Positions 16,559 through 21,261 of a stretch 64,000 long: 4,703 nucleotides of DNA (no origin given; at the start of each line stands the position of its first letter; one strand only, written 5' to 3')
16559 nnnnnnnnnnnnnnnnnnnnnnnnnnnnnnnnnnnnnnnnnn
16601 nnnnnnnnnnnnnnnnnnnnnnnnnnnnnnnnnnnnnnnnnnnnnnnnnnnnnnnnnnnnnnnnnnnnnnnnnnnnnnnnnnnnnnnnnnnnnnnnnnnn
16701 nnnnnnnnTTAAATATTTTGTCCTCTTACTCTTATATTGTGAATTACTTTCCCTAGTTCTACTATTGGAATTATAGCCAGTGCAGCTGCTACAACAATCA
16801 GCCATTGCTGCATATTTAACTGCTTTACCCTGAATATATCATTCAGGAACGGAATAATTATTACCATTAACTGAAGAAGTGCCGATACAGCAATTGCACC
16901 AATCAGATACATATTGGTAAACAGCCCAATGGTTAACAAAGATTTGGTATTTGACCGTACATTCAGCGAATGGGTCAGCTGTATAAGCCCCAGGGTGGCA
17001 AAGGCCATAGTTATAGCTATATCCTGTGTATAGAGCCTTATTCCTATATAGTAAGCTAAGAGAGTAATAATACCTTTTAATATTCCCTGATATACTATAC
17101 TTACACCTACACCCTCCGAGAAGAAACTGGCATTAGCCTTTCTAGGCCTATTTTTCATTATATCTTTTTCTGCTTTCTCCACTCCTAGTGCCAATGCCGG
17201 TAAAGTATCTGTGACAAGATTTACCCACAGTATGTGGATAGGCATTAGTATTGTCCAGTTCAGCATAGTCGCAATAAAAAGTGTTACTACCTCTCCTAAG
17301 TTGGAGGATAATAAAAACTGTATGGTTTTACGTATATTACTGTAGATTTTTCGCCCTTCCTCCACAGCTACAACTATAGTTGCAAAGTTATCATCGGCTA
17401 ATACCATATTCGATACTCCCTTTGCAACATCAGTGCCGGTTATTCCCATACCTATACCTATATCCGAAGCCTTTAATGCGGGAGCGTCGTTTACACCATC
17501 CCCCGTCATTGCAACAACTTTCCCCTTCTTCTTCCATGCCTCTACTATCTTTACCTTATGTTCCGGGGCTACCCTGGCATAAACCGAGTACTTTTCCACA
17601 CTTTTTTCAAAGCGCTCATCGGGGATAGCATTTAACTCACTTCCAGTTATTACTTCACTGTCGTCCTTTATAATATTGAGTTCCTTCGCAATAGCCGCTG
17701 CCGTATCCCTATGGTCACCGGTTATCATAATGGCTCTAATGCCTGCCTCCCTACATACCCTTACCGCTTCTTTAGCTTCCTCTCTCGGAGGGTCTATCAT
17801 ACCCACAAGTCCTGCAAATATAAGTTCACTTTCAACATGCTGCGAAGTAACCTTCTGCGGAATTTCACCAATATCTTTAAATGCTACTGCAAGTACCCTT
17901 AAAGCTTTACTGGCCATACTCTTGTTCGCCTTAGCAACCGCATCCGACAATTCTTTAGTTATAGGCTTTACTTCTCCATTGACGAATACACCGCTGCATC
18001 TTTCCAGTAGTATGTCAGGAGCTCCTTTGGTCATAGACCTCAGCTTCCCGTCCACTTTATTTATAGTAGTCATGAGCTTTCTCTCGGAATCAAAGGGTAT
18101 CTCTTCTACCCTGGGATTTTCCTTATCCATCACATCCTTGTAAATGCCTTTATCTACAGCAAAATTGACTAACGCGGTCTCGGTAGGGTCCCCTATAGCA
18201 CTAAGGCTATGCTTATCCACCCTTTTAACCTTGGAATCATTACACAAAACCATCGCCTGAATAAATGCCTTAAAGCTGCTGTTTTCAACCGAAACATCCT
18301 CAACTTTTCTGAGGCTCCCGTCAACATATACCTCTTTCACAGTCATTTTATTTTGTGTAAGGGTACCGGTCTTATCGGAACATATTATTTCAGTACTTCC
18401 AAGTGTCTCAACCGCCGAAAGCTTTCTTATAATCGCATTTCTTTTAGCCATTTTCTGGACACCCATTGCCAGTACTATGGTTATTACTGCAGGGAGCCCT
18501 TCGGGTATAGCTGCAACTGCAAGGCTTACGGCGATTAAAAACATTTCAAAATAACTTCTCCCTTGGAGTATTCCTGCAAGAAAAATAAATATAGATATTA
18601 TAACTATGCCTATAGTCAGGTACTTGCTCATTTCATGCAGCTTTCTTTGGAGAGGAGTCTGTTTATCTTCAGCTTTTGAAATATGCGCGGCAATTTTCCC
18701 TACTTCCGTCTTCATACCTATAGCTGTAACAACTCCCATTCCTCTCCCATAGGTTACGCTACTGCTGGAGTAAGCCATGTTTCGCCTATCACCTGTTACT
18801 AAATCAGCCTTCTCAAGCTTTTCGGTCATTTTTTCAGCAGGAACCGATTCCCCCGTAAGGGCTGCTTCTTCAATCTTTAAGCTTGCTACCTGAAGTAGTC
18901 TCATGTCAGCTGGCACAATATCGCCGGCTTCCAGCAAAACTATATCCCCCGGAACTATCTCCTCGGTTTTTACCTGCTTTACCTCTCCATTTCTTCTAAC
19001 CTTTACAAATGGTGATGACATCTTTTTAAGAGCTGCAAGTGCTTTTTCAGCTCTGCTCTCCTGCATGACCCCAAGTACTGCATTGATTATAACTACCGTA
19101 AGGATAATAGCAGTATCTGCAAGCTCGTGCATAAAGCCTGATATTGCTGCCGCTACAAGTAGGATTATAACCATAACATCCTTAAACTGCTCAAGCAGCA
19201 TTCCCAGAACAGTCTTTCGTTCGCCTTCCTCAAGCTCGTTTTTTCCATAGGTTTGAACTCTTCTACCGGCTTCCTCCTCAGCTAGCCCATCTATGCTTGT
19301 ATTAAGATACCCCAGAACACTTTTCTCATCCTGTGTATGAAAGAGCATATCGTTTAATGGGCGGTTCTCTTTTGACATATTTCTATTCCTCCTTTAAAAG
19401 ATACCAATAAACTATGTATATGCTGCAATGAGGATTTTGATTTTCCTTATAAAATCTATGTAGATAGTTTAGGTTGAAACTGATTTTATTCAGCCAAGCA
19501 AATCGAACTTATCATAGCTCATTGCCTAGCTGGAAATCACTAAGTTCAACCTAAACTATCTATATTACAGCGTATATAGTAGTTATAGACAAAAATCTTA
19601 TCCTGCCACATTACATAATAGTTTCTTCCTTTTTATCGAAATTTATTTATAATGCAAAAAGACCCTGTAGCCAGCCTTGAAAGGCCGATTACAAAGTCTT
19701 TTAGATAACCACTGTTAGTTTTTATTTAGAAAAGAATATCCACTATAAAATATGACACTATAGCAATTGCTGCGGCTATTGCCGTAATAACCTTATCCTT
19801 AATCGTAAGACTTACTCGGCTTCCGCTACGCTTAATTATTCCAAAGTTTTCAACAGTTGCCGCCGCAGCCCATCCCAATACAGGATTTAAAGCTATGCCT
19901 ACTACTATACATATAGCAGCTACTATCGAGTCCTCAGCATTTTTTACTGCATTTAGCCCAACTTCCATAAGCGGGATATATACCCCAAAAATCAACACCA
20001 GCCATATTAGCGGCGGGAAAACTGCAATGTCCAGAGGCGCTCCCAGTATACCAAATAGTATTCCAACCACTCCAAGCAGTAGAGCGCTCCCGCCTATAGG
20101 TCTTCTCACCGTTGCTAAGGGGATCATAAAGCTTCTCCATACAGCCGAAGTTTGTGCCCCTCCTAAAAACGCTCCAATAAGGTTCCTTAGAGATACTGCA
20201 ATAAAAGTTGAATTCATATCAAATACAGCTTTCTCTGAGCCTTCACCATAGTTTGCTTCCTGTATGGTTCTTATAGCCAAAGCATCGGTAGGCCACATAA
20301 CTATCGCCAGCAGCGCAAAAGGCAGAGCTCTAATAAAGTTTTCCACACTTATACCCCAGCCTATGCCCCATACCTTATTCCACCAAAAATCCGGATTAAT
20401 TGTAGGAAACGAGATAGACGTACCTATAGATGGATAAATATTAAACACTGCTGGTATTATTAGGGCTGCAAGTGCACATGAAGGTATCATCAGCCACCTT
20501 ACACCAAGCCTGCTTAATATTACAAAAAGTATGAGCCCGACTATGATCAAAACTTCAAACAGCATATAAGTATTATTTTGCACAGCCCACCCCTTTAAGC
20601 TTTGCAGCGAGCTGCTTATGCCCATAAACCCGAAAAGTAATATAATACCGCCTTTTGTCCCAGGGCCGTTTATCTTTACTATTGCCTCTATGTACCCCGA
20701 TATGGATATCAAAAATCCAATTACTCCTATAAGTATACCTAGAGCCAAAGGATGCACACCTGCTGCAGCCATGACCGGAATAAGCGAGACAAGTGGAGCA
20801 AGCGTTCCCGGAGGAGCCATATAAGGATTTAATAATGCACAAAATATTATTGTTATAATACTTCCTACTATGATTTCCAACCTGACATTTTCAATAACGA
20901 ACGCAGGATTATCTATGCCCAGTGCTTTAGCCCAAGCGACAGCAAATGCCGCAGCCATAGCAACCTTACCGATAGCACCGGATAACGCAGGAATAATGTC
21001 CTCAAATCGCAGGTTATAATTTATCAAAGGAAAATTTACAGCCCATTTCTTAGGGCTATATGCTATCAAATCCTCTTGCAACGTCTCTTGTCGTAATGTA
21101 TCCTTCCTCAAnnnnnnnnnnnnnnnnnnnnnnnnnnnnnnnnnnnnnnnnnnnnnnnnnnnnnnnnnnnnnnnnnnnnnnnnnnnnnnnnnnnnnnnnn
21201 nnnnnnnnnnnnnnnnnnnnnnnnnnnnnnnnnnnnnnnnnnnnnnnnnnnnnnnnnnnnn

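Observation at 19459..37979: Family of nested-hairpin interspersed elements with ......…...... termini, a conserved core and compensatory base-pair changes in the stems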

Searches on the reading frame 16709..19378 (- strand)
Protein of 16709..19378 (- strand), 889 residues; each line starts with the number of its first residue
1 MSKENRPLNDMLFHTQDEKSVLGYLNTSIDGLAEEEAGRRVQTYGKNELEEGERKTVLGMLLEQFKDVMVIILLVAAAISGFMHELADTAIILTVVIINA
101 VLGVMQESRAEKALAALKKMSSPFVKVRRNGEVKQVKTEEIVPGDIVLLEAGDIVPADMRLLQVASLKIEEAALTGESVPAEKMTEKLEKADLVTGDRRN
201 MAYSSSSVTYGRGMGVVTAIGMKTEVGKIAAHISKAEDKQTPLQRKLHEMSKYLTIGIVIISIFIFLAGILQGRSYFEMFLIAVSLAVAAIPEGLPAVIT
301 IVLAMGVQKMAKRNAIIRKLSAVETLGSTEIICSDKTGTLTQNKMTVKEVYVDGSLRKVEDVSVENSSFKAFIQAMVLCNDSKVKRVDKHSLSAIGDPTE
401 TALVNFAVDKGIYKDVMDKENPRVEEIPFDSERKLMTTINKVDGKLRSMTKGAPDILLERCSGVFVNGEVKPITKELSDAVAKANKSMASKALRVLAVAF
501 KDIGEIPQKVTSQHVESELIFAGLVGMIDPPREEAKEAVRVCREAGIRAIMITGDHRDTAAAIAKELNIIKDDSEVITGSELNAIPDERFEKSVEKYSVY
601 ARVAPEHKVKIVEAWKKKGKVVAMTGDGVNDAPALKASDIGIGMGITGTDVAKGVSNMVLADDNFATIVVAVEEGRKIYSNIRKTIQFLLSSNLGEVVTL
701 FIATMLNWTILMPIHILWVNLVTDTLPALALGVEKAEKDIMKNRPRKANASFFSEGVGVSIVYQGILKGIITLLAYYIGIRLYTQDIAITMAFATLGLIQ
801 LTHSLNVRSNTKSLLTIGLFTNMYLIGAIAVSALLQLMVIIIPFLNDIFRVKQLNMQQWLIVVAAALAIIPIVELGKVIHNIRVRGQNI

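Call 12: find_encoding_contigs(protein=window:16709-19378:-, flank=10000, max_places=6)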
Protein window:16709-19378:- (889 aa): no gene with exactly this product is on record in the collection.

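Call 16: search_protein_families(library=pfam, proteins=[window:16709-19378:-])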
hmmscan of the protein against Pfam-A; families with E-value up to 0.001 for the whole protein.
window:16709-19378:- (889 aa): 6 families
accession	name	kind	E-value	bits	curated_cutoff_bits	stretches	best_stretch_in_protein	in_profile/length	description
PF00122.25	E1-E2_ATPase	-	6.9e-55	185.8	28.1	1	120-313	2-181/181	E1-E2 ATPase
PF00689.26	Cation_ATPase_C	-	9e-52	175.8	27.3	1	710-879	3-175/175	Cation transporting ATPase, C-terminus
PF13246.12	Cation_ATPase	-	1.1e-25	89.8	21.7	1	377-463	1-90/91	Cation transport ATPase (P-type)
PF00702.32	Hydrolase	-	6.1e-20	72.9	26.4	1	331-638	3-190/191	haloacid dehalogenase-like hydrolase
PF00690.31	Cation_ATPase_N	-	1.6e-18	66.5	20.4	1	14-80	2-69/69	Cation transporter/ATPase, N-terminus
PF12710.13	HAD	-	8.1e-08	33.3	27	1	530-636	88-189/189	haloacid dehalogenase-like hydrolase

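Call 17: find_homologous_proteins(query=window:16709-19378:-, max_evalue=1e-50)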
Query window:16709-19378:- (889 aa): 8000 proteins with E <= 1e-50 among 8000 candidates; the best 120 are listed.
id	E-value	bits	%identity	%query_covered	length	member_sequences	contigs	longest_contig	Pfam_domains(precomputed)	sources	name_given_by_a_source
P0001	0.0e+0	1893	100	100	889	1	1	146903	PF00702.33,PF13246.13,PF00689.27,PF00690.32,PF00122.26,PF12710.14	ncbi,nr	ncbi:MAG: calcium-translocating P-type ATPase, SERCA-type [Clostridia bacterium]|nr:calcium-transloc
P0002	0.0e+0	1468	76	99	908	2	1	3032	PF00702.33,PF13246.13,PF00689.27,PF00690.32,PF00122.26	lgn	-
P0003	0.0e+0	1462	75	99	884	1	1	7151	PF00702.33,PF13246.13,PF00689.27,PF00690.32,PF00122.26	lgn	-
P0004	0.0e+0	1453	75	99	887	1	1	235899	PF00702.33,PF13246.13,PF00689.27,PF00690.32,PF00122.26,PF12710.14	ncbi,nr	ncbi:MAG: calcium-translocating P-type ATPase, SERCA-type [Clostridia bacterium]|nr:calcium-transloc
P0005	0.0e+0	1448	75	99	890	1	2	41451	PF00702.33,PF13246.13,PF00689.27,PF00690.32,PF00122.26,PF12710.14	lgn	-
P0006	0.0e+0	1442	73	100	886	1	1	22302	PF00702.33,PF13246.13,PF00689.27,PF00690.32,PF00122.26,PF12710.14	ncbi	-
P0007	0.0e+0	1442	74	99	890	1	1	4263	PF00702.33,PF13246.13,PF00689.27,PF00690.32,PF00122.26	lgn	-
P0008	0.0e+0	1441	75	99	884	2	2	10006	PF00702.33,PF13246.13,PF00689.27,PF00690.32,PF00122.26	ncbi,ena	-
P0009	0.0e+0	1439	74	99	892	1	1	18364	PF00702.33,PF13246.13,PF00689.27,PF00690.32,PF00122.26,PF12710.14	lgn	-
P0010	0.0e+0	1435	74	100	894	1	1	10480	PF00702.33,PF13246.13,PF00689.27,PF00690.32,PF00122.26,PF12710.14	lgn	-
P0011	0.0e+0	1431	73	99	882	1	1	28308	PF00702.33,PF13246.13,PF00689.27,PF00690.32,PF00122.26,PF12710.14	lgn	-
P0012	0.0e+0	1430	73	99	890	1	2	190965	PF00702.33,PF13246.13,PF00689.27,PF00690.32,PF00122.26,PF12710.14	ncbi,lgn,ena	-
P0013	0.0e+0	1429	73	100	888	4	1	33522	PF00702.33,PF13246.13,PF00689.27,PF00690.32,PF00122.26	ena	-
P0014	0.0e+0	1424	74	100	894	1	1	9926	PF00702.33,PF13246.13,PF00689.27,PF00690.32,PF00122.26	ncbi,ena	-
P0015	0.0e+0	1423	74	100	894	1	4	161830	PF00702.33,PF13246.13,PF00689.27,PF00690.32,PF00122.26,PF12710.14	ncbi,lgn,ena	-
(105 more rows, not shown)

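Call 18: find_encoding_contigs(protein=P0001, flank=10000, max_places=4)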
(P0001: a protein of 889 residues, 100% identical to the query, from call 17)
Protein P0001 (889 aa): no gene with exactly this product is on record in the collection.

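Call 23: find_encoding_contigs(protein=P0004, flank=10000, max_places=3)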
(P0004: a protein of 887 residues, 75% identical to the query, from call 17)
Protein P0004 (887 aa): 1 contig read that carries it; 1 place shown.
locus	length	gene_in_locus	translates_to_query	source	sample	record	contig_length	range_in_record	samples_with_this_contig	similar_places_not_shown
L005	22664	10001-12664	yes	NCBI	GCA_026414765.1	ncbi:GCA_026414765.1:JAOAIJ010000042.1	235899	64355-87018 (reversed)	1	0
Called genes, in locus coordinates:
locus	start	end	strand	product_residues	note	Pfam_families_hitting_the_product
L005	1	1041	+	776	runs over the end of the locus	PF12704:MacB_PCD (faint), PF02687:FtsX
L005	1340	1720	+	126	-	PF08859:DGC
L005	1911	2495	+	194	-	PF00440:TetR_N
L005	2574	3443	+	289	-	-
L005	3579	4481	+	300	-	PF08220:HTH_DeoR (weak), PF08279:HTH_11, PF19187:HTH_PafC (weak), PF13280:WYL, PF25583:WCX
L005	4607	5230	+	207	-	PF06445:GyrI-like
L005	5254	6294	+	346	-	PF13529:Peptidase_C39_2 (weak), PF14399:BtrH_N, PF16169:DUF4872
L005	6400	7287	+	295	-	PF04055:Radical_SAM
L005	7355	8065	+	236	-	PF14520:HHH_5 (faint), PF14229:DUF4332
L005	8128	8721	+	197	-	PF00210:Ferritin, PF02915:Rubrerythrin, PF21349:RUBY_RBDX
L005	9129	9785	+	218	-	PF09335:VTT_dom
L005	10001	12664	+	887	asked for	PF00690:Cation_ATPase_N, PF00122:E1-E2_ATPase, PF00702:Hydrolase, PF13246:Cation_ATPase, PF12710:HAD (weak), PF00689:Cation_ATPase_C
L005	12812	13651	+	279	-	PF03741:TerC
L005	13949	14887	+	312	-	PF00583:Acetyltransf_1 (faint)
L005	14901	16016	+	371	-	-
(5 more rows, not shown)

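Call 24: find_encoding_contigs(protein=P0005, flank=10000, max_places=3)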
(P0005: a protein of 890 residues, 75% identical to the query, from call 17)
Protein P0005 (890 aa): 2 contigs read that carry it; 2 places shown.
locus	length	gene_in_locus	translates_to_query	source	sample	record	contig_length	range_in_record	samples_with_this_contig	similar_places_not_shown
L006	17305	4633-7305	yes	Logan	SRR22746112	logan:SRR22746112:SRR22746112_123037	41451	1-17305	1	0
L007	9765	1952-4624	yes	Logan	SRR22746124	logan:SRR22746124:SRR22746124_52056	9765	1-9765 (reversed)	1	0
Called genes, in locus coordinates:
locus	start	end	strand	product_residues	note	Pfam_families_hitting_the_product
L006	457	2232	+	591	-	PF17159:MASE3, PF00512:HisKA (faint), PF02518:HATPase_c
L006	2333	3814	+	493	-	PF01966:HD, PF13487:HD_5, PF00072:Response_reg, PF08668:HDOD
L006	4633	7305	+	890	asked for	PF00690:Cation_ATPase_N, PF00122:E1-E2_ATPase, PF00702:Hydrolase, PF13246:Cation_ATPase, PF12710:HAD (faint), PF00689:Cation_ATPase_C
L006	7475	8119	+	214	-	PF09997:DUF2238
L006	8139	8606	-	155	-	-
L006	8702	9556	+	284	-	PF02735:Ku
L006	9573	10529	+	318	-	PF01068:DNA_ligase_A_M, PF01331:mRNA_cap_enzyme (faint), PF04679:DNA_ligase_A_C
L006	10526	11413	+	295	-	PF21686:LigD_Prim-Pol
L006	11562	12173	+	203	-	PF01553:Acyltransferase (weak)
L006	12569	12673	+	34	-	-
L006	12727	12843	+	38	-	-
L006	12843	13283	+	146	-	PF12831:FAD_oxidored, PF12010:DUF3502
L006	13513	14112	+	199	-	PF00459:Inositol_P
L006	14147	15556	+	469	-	PF00583:Acetyltransf_1 (weak), PF12746:GNAT_acetyltran (weak), PF01625:PMSR, PF01641:SelR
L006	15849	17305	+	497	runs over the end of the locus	PF02463:SMC_N (weak), PF00005:ABC_tran, PF09818:ABC_ATPase (faint), PF13304:AAA_21 (faint), PF00005:ABC_tran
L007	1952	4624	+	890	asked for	PF00690:Cation_ATPase_N, PF00122:E1-E2_ATPase, PF00702:Hydrolase, PF13246:Cation_ATPase, PF12710:HAD (faint), PF00689:Cation_ATPase_C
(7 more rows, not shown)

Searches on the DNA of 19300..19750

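Call 27: search_rna_families(source=window, start=19300, end=19750, threshold=evalue, max_evalue=10)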
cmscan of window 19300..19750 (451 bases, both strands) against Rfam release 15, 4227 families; matches with E-value up to 10: 6.
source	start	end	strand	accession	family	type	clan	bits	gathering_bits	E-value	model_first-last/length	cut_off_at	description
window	19447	19570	-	RF04225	MIR7502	Gene; miRNA;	-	21.9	71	4.2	1-143/143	no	MIR7502 microRNA precursor family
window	19418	19463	+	RF00046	snoR30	Gene; snRNA; snoRNA; CD-box;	CL00073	17.4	60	0.47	1-96/96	no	Small nucleolar RNA R30/Z108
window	19725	19750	+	RF01320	CRISPR-DR7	Gene; CRISPR;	CL00015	16.2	37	2.5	1-26/37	3'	CRISPR RNA direct repeat element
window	19310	19364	+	RF01985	ZEB2_AS1_2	Gene; lncRNA;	-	13.9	70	0.9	1-61/61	no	ZEB2 antisense RNA 1 conserved region 2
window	19560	19710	-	RF00412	SNORA21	Gene; snRNA; snoRNA; HACA-box;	CL00031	12.6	80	5.5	1-136/136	no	Small nucleolar RNA SNORA21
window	19489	19543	-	RF01304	sR5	Gene; snRNA; snoRNA; CD-box;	-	11.9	40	3.1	1-53/53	no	Small nucleolar RNA sR5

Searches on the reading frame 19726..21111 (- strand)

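Call 16: search_protein_families(library=pfam, proteins=[window:19726-21111:-])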
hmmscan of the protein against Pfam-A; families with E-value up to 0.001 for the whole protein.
window:19726-21111:- (461 aa): 1 family
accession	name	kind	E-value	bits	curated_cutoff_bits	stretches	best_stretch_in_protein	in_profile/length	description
PF11840.14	DUF3360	-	1.7e-98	331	26.2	1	7-456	23-492/503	Protein of unknown function (DUF3360)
